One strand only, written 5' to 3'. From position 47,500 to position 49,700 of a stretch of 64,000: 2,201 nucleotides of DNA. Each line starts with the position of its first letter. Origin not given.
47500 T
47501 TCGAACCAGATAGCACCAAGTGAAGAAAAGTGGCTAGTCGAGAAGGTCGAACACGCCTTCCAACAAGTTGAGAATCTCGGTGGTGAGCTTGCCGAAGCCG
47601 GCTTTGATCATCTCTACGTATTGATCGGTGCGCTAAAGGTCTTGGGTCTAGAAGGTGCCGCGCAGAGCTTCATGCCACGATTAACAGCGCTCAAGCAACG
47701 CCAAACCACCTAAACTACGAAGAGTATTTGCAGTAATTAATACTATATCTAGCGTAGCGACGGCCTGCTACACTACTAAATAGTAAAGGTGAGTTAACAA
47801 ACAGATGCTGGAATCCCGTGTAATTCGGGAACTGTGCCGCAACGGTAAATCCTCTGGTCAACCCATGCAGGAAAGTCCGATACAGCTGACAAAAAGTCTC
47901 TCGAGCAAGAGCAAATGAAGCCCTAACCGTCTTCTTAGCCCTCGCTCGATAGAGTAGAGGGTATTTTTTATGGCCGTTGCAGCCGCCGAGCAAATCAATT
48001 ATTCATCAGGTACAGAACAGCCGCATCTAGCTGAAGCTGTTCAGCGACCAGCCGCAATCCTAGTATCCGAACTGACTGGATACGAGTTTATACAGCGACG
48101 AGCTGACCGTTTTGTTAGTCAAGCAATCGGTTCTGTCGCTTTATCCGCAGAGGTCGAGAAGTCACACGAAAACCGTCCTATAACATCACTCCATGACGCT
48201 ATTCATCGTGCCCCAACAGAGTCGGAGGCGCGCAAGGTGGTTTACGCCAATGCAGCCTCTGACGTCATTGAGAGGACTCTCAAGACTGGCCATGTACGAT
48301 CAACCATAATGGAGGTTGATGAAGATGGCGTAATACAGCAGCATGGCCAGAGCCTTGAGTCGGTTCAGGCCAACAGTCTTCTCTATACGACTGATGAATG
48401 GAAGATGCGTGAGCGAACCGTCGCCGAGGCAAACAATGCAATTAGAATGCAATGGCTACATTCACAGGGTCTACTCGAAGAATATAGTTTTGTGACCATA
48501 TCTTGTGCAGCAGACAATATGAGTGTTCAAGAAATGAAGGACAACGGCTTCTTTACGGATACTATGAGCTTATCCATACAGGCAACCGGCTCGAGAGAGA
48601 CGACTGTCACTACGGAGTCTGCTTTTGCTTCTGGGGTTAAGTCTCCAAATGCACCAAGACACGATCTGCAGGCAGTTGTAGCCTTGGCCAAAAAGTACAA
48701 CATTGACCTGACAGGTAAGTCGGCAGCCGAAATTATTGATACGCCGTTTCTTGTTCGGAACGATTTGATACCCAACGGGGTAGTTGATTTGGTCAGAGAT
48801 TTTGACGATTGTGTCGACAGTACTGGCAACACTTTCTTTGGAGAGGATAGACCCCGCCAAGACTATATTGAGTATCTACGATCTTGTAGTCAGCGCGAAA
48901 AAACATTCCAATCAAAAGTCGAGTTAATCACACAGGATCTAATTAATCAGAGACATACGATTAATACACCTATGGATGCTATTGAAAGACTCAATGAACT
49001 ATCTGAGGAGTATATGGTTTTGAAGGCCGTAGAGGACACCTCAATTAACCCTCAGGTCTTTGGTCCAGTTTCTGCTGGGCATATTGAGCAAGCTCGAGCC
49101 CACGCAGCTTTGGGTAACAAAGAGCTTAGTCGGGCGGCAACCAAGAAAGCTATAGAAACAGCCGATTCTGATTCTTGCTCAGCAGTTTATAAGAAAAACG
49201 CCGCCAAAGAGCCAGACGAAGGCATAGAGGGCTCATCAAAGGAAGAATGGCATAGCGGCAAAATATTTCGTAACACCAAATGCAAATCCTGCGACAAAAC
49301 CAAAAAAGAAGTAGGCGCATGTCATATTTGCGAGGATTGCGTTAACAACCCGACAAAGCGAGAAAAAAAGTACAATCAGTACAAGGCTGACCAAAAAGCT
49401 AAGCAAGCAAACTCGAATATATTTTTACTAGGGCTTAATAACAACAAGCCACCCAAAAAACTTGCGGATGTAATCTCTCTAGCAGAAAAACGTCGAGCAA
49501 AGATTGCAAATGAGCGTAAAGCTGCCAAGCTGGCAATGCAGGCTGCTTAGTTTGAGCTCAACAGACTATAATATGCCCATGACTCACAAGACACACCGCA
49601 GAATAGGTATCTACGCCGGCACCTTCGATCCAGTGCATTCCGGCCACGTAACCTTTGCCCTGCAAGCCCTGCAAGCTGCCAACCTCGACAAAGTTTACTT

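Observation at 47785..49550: Compact cobalamin-riboswitch-like leader whose terminator hides the SD of an uncharacterised 526-aa Cys4 protein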

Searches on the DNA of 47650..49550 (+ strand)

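Call 4: search_rna_families(source=window, start=47650, end=48050, threshold=evalue, max_evalue=10, show_alignments=5)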
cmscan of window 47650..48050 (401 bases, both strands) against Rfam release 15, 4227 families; matches with E-value up to 10: 1.
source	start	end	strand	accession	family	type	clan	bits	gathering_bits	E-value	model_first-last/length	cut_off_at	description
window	47811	47874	+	RF00174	Cobalamin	Cis-reg; riboswitch;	CL00101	22.7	31.5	0.00071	48-166/189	no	Cobalamin riboswitch aptamer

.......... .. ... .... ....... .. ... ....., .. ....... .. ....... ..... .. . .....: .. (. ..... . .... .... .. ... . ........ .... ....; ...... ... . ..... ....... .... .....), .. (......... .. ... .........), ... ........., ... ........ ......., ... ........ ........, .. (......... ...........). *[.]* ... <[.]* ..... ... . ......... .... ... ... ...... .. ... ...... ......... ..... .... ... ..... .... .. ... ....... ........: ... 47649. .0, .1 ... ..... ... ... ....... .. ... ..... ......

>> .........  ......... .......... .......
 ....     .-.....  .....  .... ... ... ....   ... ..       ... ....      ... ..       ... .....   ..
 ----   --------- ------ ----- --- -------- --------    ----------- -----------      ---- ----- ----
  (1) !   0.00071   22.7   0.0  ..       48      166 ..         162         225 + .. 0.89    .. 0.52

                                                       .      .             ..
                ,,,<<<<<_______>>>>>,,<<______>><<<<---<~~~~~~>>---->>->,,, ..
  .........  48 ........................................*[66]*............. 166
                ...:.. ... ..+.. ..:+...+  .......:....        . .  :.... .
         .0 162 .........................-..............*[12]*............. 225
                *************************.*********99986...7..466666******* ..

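Call 13: search_rna_families(sources=[L001, L002, L003, L004, L005, L006, L007, L008, L009, L010, L011, L012, L013, L014, L015, L016, L017, L023], threshold=gathering)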
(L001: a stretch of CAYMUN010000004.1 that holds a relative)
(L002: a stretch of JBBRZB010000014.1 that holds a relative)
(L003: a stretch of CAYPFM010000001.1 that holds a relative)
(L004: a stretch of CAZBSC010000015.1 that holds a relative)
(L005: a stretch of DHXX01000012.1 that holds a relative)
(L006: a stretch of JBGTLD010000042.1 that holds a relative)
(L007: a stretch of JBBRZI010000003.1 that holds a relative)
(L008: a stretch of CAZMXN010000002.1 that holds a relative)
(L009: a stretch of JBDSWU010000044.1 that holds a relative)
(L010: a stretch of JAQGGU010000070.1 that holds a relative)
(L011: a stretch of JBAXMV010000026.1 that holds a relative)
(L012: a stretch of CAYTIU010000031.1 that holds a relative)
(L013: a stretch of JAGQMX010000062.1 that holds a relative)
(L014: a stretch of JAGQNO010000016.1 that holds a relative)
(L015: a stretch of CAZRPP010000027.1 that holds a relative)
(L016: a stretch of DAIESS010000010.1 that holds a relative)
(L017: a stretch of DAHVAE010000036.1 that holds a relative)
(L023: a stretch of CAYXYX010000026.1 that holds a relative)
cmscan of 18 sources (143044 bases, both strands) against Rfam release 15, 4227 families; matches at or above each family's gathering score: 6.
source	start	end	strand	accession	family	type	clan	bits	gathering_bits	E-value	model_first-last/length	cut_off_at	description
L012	3411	3489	+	RF01689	AdoCbl-II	Cis-reg; riboswitch;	CL00101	47.7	36.5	4.3e-08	1-81/81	no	AdoCbl-II (Cobalamin/B12) riboswitch aptamer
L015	3786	3862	+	RF01689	AdoCbl-II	Cis-reg; riboswitch;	CL00101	44.2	36.5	5.1e-07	1-81/81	no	AdoCbl-II (Cobalamin/B12) riboswitch aptamer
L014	1120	1195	+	RF01689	AdoCbl-II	Cis-reg; riboswitch;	CL00101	41.4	36.5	3.9e-06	1-81/81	no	AdoCbl-II (Cobalamin/B12) riboswitch aptamer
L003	3862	3925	+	RF00174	Cobalamin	Cis-reg; riboswitch;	CL00101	34.7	31.5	9.3e-05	47-167/189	no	Cobalamin riboswitch aptamer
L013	69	199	+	RF00174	Cobalamin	Cis-reg; riboswitch;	CL00101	33.6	31.5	0.00018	1-189/189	no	Cobalamin riboswitch aptamer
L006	2623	2803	+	RF00174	Cobalamin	Cis-reg; riboswitch;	CL00101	33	31.5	0.00027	1-189/189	no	Cobalamin riboswitch aptamer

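Call 14: search_rna_families(sources=[L018, L019, L020, L021, L022], threshold=evalue, max_evalue=1)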
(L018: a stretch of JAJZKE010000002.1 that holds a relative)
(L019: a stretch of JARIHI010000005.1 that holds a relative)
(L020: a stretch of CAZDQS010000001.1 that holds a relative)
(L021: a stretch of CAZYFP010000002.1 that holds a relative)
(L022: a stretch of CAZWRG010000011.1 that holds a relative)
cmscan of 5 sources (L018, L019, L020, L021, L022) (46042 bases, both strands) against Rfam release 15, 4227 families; matches with E-value up to 1: 5.
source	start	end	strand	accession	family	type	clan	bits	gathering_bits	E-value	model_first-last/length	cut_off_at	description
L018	3758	3880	+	RF01482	AdoCbl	Cis-reg; riboswitch;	CL00101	46.1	50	2e-05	1-149/149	no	AdoCbl (Cobalamin/B12) riboswitch aptamer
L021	3593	3743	+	RF00174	Cobalamin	Cis-reg; riboswitch;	CL00101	32.3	31.5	0.00014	1-189/189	no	Cobalamin riboswitch aptamer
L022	3710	3784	+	RF00174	Cobalamin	Cis-reg; riboswitch;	CL00101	25.6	31.5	0.011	47-167/189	no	Cobalamin riboswitch aptamer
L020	3697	3847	+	RF00174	Cobalamin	Cis-reg; riboswitch;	CL00101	21.8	31.5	0.15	1-189/189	no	Cobalamin riboswitch aptamer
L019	3656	3803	+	RF00174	Cobalamin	Cis-reg; riboswitch;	CL00101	21.4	31.5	0.18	1-189/189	no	Cobalamin riboswitch aptamer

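Call 26: search_rna_families(source=L012, start=3380, end=3560, threshold=evalue, max_evalue=1, show_alignments=3)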
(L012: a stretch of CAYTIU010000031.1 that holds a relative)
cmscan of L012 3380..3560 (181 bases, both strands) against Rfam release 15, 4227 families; matches with E-value up to 1: 2.
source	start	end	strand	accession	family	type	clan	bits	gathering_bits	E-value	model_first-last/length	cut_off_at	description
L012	3411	3489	+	RF01689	AdoCbl-II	Cis-reg; riboswitch;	CL00101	47.7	36.5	5.4e-11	1-81/81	no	AdoCbl-II (Cobalamin/B12) riboswitch aptamer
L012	3420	3488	+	RF00050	FMN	Cis-reg; riboswitch;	-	20.8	66.2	0.006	1-138/138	no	FMN riboswitch aptamer (RFN element)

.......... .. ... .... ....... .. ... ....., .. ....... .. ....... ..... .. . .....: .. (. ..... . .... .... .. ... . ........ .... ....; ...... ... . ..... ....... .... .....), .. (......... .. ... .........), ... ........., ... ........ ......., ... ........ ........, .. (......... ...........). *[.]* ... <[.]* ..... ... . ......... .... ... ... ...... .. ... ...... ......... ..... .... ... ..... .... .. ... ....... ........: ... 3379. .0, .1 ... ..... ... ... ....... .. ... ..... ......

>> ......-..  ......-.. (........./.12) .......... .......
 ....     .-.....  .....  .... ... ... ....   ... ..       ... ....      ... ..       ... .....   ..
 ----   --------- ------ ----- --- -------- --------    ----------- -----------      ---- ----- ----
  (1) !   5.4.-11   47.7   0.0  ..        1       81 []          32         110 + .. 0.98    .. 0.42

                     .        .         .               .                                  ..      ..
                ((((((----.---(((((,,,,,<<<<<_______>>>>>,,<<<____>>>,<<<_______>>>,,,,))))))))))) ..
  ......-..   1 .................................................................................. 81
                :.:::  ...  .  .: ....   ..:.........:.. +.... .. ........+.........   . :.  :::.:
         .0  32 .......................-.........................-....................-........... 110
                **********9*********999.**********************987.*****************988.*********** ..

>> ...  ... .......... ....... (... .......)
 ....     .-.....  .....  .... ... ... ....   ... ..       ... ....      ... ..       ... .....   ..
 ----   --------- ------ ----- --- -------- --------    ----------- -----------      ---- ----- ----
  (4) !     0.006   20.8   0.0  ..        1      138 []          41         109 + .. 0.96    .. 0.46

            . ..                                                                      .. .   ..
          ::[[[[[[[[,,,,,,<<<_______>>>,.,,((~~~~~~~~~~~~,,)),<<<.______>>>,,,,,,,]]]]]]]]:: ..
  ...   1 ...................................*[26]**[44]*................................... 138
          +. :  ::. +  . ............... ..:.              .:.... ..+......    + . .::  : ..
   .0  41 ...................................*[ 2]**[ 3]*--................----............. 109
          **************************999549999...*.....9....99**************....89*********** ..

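Call 27: search_rna_families(source=L006, start=2600, end=2875, threshold=evalue, max_evalue=1, show_alignments=3)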
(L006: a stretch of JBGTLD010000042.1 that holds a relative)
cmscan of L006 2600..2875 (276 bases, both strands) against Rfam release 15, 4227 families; matches with E-value up to 1: 1.
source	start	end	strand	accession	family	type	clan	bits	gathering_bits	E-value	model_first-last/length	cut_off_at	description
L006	2623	2803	+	RF00174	Cobalamin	Cis-reg; riboswitch;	CL00101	33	31.5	5.2e-07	1-189/189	no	Cobalamin riboswitch aptamer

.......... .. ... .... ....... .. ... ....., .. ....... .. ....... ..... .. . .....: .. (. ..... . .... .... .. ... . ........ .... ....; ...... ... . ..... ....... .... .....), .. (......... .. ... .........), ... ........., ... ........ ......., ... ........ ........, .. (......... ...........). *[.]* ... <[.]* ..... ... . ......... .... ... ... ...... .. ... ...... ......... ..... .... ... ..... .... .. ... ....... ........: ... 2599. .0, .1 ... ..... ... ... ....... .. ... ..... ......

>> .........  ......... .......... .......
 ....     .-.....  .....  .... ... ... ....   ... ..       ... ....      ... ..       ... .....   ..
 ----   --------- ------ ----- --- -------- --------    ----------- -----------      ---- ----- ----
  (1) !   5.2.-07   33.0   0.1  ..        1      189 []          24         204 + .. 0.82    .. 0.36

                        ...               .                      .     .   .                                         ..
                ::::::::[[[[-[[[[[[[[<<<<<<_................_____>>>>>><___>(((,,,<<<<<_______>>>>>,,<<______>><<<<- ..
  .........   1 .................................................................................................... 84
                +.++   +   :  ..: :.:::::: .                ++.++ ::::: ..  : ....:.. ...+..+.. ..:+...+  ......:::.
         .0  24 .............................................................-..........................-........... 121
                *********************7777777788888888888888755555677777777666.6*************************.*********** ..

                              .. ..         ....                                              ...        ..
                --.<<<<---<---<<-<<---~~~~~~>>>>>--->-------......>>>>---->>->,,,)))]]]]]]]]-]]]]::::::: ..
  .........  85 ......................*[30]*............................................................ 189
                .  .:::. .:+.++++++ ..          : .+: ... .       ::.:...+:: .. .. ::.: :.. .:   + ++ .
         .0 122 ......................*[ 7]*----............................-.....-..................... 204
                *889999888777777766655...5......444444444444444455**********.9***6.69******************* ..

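Call 62: build_rna_model(alignment_id=A5, structure=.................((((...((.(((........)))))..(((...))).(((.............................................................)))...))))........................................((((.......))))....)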
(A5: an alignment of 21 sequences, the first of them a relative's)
Model R1 built from alignment A5 (21 sequences, 188 columns); structure: as given.
model positions 114; base pairs 19; branch points 3; effective number of sequences 2.04; information 0.59 bits per position. Calibrated on 0.2 Mb of random sequence (short: E-values are rough).
structure used (alignment columns):
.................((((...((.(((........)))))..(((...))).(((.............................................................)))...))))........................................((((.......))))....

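Call 64: search_with_rna_model(model_id=R1, source=window, max_evalue=10, show_alignments=2)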
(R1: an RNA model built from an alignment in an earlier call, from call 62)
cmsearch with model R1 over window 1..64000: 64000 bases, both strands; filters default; matches with E-value up to 10: 1.
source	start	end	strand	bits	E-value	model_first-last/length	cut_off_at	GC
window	47793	47913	+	108.2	3.9e-24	1-114/114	no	0.49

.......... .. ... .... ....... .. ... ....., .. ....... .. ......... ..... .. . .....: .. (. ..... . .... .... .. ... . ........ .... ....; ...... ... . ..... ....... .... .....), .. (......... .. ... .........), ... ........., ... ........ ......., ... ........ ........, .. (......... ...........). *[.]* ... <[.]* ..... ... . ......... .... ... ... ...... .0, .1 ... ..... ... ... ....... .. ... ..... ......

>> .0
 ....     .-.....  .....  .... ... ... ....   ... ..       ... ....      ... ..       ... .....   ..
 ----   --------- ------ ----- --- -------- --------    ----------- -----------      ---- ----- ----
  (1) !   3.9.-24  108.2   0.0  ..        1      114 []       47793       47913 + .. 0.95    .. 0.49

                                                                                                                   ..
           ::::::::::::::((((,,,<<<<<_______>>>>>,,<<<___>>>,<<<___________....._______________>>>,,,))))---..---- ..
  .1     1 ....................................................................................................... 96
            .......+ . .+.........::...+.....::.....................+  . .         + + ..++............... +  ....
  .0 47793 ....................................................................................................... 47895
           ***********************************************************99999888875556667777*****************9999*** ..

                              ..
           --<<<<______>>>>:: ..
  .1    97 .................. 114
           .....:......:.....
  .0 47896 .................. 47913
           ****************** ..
